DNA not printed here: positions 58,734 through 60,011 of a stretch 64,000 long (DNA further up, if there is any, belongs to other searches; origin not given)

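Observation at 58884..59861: Tyrosine recombinase co-oriented with the lysis cassette in an otherwise virulent-looking, DNA-hypermodifying phage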

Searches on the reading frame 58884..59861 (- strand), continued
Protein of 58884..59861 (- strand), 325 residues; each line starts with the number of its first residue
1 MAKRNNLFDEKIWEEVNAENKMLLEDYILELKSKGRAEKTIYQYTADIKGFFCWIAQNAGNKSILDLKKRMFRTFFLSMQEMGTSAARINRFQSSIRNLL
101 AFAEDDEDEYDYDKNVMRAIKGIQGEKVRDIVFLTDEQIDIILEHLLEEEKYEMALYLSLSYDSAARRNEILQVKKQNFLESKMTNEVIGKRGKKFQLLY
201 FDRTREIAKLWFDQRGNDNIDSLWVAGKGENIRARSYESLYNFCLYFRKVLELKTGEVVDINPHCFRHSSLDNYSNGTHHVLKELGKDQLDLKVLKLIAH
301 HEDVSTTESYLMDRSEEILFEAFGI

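Call 30: search_protein_families(library=pfam, proteins=[L011:967-1377:+, L011:1549-1998:+, L011:2682-3365:+, L011:3541-3972:+, L011:4074-4652:+, L011:5013-5648:-, L011:5992-6690:+, L011:6951-8414:+, L011:8726-10210:+, L011:10507-11784:+], max_evalue=0.001)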
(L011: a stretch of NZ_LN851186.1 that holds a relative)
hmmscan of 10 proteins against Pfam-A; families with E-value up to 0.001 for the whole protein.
L011:967-1377:+ (136 aa): 4 families
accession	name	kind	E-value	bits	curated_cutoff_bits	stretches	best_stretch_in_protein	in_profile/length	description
PF13673.13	Acetyltransf_10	-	4.2e-15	56.3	23.6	1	35-126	22-112/128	Acetyltransferase (GNAT) domain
PF13508.13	Acetyltransf_7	-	3.5e-14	53.4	27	1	45-122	5-83/84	Acetyltransferase (GNAT) domain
PF00583.31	Acetyltransf_1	-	2.3e-13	50.9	20.7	1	18-121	9-116/116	Acetyltransferase (GNAT) family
PF13527.13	Acetyltransf_9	-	2.1e-05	25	25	1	44-122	42-125/127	Acetyltransferase (GNAT) domain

L011:1549-1998:+ (149 aa): 4 families
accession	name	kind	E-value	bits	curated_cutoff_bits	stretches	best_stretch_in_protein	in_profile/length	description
PF13673.13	Acetyltransf_10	-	1.1e-12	48.5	23.6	1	39-130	16-111/128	Acetyltransferase (GNAT) domain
PF13508.13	Acetyltransf_7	-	1.1e-12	48.5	27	1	62-127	11-83/84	Acetyltransferase (GNAT) domain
PF00583.31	Acetyltransf_1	-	7.5e-12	46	20.7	1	59-126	38-116/116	Acetyltransferase (GNAT) family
PF08445.16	FR47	-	9.4e-05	22.8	22.1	1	67-129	15-80/86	FR47-like protein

L011:2682-3365:+ (227 aa): 3 families
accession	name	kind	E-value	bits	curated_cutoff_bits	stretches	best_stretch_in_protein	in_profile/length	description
PF13419.12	HAD_2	-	9.5e-25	88.2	23.8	1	8-195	2-177/178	Haloacid dehalogenase-like hydrolase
PF00702.32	Hydrolase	-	3.7e-21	76.8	26.4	1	5-189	2-190/191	haloacid dehalogenase-like hydrolase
PF13242.12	Hydrolase_like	-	7.2e-09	35.9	22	1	151-195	3-47/75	HAD-hyrolase-like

L011:3541-3972:+ (143 aa): 1 family
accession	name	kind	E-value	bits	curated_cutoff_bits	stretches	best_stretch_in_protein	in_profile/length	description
PF00293.34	NUDIX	-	1.2e-10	41.9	21.1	1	18-113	4-113/134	NUDIX domain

L011:4074-4652:+ (192 aa): 1 family
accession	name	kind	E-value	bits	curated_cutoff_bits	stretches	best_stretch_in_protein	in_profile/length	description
PF00300.27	His_Phos_1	-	2.8e-23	83.1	21.7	1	7-164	1-166/194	Histidine phosphatase superfamily (branch 1)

L011:5013-5648:- (211 aa): 0 families

L011:5992-6690:+ (232 aa): 2 families
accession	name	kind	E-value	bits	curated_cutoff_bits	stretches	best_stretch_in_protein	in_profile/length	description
PF02899.23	Phage_int_SAM_1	-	4.6e-06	27.3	22.3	1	28-104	4-79/83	Phage integrase, N-terminal SAM-like domain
PF13495.12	Phage_int_SAM_4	-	0.0002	22.2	27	0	30-100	7-74/85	Phage integrase, N-terminal SAM-like domain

L011:6951-8414:+ (487 aa): 1 family
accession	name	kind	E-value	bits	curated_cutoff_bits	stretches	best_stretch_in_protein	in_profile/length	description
PF02554.20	CstA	-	1.4e-53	182.9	27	3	24-228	6-210/560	Carbon starvation protein CstA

L011:8726-10210:+ (494 aa): 1 family
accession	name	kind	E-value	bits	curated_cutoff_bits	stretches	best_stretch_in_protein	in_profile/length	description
PF02696.19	SelO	-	3.1e-113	379.4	22.8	1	17-463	6-464/466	Protein adenylyltransferase SelO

L011:10507-11784:+ (425 aa): 1 family
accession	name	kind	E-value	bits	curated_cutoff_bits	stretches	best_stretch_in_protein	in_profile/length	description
PF00909.26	Ammonium_transp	-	2.1e-116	389.4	23.2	1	10-410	1-399/399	Ammonium Transporter Family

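Call 31: find_related_loci(query=A1, collection=viral_contigs, flank=3000)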
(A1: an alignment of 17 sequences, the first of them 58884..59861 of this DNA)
Query A1 (325 aa) in viral_contigs; peptide patterns used: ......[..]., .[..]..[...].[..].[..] (x = any residue, [..] = any of these).
98 stretches matched a pattern; 36 encode a relative of the query (tblastn E <= 1e-3); 36 distinct loci.
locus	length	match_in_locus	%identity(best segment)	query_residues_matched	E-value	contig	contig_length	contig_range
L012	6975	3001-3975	100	1-325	0e+0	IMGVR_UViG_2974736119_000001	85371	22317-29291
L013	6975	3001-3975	86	1-325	0e+0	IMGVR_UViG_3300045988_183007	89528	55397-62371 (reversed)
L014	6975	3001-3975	86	1-325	0e+0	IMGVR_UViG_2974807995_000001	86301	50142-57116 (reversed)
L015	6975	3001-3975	64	1-325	6e-143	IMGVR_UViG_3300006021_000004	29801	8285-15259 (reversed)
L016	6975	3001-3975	64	1-325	6e-143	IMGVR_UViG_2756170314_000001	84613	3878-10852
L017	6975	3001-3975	63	1-325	2e-142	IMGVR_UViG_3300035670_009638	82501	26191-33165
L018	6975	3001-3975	62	1-325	1e-139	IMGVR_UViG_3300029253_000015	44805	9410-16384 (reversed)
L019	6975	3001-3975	62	1-325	1e-139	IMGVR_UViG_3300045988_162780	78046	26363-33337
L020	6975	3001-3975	62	1-325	9e-135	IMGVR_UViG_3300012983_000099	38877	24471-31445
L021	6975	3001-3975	62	1-325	2e-140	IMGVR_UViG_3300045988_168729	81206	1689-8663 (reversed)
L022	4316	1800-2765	63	5-325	3e-135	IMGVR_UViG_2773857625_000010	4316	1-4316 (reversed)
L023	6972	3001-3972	59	1-325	8e-128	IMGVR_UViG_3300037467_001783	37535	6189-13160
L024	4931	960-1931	59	1-325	2e-128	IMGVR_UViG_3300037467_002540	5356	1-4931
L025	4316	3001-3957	58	7-324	3e-124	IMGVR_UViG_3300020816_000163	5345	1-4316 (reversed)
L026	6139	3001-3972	56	3-325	7e-123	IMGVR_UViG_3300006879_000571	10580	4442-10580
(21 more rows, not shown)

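Call 32: search_dna_similar(query=window:58884-59861:-, collection=phages, mode=protein, max_rows=60, max_evalue=1e-20)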
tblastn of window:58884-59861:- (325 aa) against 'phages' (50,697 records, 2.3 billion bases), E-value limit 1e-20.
Records with a match: 96; places in all: 98; records where one place covers at least 80% of the query: 94.
Best place of each record, by identity: >=99% 6; 80-90% 4; 60-80% 2; <60% 84.
By first word of the organism name: Staphylococcus 43; Bacillus 20; Lactobacillus 18; Enterococcus 10; Geobacillus 1; Leuconostoc 1; Arcanobacterium 1; Lactiplantibacillus 1; Stenotrophomonas 1.
By host as written in the record: Staphylococcus sp. 17; Lactobacillus plantarum 8; - 5; Mammaliicoccus sciuri C6854 3; Lactobacillus plantarum IMAU10120 3; Enterococcus faecalis ATCC 700802 / V583 2; Enterococcus 2; Staphylococcus saprophyticus 2; and 39 more.
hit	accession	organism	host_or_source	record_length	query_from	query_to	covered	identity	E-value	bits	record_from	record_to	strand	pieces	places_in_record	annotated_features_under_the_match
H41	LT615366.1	Enterococcus phage VPE25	-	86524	1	325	100%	100.0%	0e+0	602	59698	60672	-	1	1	prophage LambdaBa02, site-specific recombinase, phage integrase family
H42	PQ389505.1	Enterococcus phage vB_EfKM29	Enterococcus faecium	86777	1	325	100%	100.0%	0e+0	602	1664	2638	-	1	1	site-specific recombinase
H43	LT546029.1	Enterococcus phage VFW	-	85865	1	325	100%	99.7%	0e+0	600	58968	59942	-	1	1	prophage LambdaBa02, site-specific recombinase, phage integrase family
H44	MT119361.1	Enterococcus phage vipetofem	Enterococcus faecalis ATCC 700802 / V583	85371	1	325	100%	99.7%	0e+0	600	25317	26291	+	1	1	integrase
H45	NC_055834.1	Enterococcus phage vipetofem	Enterococcus faecalis ATCC 700802 / V583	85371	1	325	100%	99.7%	0e+0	600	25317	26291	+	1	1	integrase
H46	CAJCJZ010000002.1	Enterococcus phage vB_EfaS_140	Gamoneu cheese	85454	1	325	100%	99.1%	0e+0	599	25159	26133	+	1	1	Site-specific recombinase, phage integrase family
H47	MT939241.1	Enterococcus phage 9183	Enterococcus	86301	1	325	100%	85.8%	8e-170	528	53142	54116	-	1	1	site-specific recombinase | terminator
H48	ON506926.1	Enterococcus phage TJE4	Enterococcus faecium strain UCH5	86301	1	325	100%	85.8%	8e-170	528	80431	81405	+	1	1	hypothetical protein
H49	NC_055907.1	Enterococcus phage 9183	Enterococcus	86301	1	325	100%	85.8%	8e-170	528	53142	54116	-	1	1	site-specific recombinase | terminator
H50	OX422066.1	Enterococcus phage Planchet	-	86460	1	325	100%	85.5%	2e-169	527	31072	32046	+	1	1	Site-specific tyrosine recombinase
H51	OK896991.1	Geobacillus phage GR1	Geobacillus stearothermophilus ATCC ...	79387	1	325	100%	63.1%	1e-124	398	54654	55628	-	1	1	tyrosine-type recombinase/integrase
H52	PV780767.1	Leuconostoc phage phiLM33_01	Leuconostoc mesenteroides WIKIM 33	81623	5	325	99%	61.2%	6e-115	370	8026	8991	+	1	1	recombinase/integrase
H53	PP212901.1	Staphylococcus phage PT1-4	Staphylococcus gallinarum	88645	3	324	99%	57.0%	2e-105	343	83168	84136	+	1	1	hypothetical protein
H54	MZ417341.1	Staphylococcus phage PG-2021_67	Mammaliicoccus sciuri C6854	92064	1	324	100%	56.1%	3e-103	337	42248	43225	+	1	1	record has no annotation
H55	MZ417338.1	Staphylococcus phage PG-2021_4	Mammaliicoccus sciuri C6854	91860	1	324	100%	56.1%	5e-103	336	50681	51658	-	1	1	record has no annotation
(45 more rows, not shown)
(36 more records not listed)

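Call 45: search_dna_similar(query=P0035, collection=plasmids, mode=protein, max_rows=60, rows=spread, max_evalue=1e-20)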
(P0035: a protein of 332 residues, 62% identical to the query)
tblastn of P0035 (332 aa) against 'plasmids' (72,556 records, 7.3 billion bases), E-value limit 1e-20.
Records with a match: 63; places in all: 63; records where one place covers at least 80% of the query: 63.
Best place of each record, by identity: 95-99% 1; 60-80% 41; <60% 21.
By first word of the organism name: Bacillus 61; Pediococcus 1; Clostridium 1.
By predicted mobility (MOB-suite, as given by PLSDB): non-mobilizable 63.
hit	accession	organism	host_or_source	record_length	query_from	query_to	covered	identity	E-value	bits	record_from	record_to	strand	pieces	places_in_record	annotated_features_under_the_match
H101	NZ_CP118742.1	Pediococcus pentosaceus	mixed culture,Fermented cherry juice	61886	1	332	100%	98.2%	0e+0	675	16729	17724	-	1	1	tyrosine-type recombinase/integrase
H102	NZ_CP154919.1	Bacillus subtilis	-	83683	1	325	98%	60.6%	9e-133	424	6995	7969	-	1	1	site-specific integrase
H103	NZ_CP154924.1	Bacillus subtilis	-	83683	1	325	98%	60.6%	9e-133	424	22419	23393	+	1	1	site-specific integrase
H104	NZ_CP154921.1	Bacillus subtilis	-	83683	1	325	98%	60.6%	9e-133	424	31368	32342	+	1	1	site-specific integrase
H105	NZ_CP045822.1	Bacillus subtilis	-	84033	1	325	98%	60.6%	9e-133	424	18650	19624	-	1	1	site-specific integrase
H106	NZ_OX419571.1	Bacillus subtilis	vegetable plot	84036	1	325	98%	60.6%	9e-133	424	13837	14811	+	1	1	site-specific integrase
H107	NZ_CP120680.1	Bacillus subtilis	cell culture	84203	1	325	98%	60.6%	9e-133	424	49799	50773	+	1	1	site-specific integrase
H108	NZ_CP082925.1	Bacillus subtilis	soil,soil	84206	1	325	98%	60.6%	9e-133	424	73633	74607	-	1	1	site-specific integrase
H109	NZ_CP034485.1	Bacillus subtilis subsp. subtilis NCIB 3610 = ATCC 6051 = ...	single cell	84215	1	325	98%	60.6%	9e-133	424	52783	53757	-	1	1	site-specific integrase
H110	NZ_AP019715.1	Bacillus subtilis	-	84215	1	325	98%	60.6%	9e-133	424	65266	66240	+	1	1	site-specific integrase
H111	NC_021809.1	Bacillus subtilis subsp. subtilis NCIB 3610 = ATCC 6051 = ...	-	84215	1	325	98%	60.6%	9e-133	424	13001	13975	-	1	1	site-specific integrase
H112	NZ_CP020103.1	Bacillus subtilis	-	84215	1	325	98%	60.6%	9e-133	424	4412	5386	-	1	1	site-specific integrase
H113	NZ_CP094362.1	Bacillus subtilis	bacterial culture,soil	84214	1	325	98%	60.6%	9e-133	424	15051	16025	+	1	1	site-specific integrase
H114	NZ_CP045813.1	Bacillus subtilis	-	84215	1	325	98%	60.6%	9e-133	424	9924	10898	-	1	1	site-specific integrase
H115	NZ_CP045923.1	Bacillus subtilis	-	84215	1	325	98%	60.6%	9e-133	424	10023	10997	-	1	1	site-specific integrase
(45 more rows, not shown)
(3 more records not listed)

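Call 48: search_solved_structures(query=A1, max_evalue=0.001, show_alignments=1)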
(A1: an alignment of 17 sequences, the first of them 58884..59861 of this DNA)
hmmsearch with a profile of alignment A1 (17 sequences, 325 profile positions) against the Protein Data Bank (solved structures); distinct sequences matched with E-value up to 0.001: 1.
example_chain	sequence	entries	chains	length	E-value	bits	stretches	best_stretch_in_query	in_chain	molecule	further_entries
9i5v_14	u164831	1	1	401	1.2e-06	31.2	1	35-294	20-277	Ribosome-associated translation inhibitor RaiA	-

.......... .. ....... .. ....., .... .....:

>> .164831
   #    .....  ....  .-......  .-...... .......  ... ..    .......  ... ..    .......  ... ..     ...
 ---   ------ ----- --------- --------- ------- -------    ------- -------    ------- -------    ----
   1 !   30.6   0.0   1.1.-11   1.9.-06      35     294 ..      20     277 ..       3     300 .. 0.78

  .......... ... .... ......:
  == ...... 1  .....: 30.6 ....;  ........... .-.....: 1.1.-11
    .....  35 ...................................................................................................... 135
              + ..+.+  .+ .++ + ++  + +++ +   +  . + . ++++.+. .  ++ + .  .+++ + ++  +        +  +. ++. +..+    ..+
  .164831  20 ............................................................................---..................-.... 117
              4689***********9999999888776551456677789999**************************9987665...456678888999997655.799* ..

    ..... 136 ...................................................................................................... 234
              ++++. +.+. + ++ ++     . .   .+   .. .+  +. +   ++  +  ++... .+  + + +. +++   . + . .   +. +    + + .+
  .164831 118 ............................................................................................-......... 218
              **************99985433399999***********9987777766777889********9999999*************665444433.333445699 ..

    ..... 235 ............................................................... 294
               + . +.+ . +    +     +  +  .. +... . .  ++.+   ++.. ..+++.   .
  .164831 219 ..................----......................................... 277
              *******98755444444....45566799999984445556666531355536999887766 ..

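Call 49: search_protein_families(library=ncbifam, proteins=[window:58884-59861:-], max_evalue=0.01)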
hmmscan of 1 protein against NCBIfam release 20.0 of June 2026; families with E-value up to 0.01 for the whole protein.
window:58884-59861:- (325 aa): 4 families
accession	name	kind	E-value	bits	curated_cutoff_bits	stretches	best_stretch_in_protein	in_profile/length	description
TIGR02224.1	recomb_XerC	equivalog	3.1e-21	76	335.15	1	27-311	3-275/295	tyrosine recombinase XerC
NF040815.2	recomb_XerA_Arch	equivalog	8.4e-16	58.3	220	1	25-315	1-256/263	site-specific tyrosine recombinase/integron integrase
TIGR02225.1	recomb_XerD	equivalog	1.7e-12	47.3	329.6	1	26-312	2-273/290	site-specific tyrosine recombinase XerD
NF001399.0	PRK00283.1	subfamily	9.3e-12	44.8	279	1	21-311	6-281/300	tyrosine recombinase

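Call 50: search_protein_families(library=phrogs, proteins=[window:58884-59861:-], max_evalue=0.001)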
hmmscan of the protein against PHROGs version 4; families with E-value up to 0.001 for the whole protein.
window:58884-59861:- (325 aa): 4 families
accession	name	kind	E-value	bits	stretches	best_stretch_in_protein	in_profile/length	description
phrog_36816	-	unknown function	1.2e-38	133.9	1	8-183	5-180/182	-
phrog_1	-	integration and excision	1.2e-31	111.6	1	18-316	160-438/611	integrase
phrog_216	-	integration and excision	3.6e-10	40.4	1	107-317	31-228/301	integrase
phrog_23271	-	unknown function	4e-07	30.9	1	257-316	5-53/67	-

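Call 59: predict_structure(alignment_id=A1)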
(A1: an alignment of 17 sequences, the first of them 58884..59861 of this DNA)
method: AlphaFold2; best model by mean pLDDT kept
length: 325 residues; sequences in the alignment: 17
mean_pLDDT: 84.6   pTM: 0.60
mean pLDDT of the five models: 84.6, 77.9, 77.8, 76.0, 75.1
residues with pLDDT >= 90: 141; 70-90: 150; 50-70: 23; < 50: 11
segments of 3 or more residues with pLDDT < 50: 1-4, 125-129
pLDDT, mean of each block of 10 residues (from residue 1): 59 94 96 90 93 93 92 89 79 92 86 82 54 88 97 96 87 91 86 80 94 92 89 87 88 87 85 89 87 73 72 59 50
secondary structure, 60 per line:
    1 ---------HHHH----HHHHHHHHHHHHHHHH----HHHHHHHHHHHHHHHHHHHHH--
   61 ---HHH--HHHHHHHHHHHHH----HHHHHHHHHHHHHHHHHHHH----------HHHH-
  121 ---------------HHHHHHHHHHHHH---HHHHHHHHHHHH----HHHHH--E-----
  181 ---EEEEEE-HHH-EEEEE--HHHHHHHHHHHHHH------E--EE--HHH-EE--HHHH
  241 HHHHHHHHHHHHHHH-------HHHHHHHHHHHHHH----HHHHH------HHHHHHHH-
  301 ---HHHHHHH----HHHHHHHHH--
elements in order: H10-13 H18-33 H38-58 H69-81 H86-105 H116-119 H136-148 H152-163 H168-172 E184-189 E195-199 H202-215 H237-255 H263-276 H281-285 H292-299 H304-310 H315-323
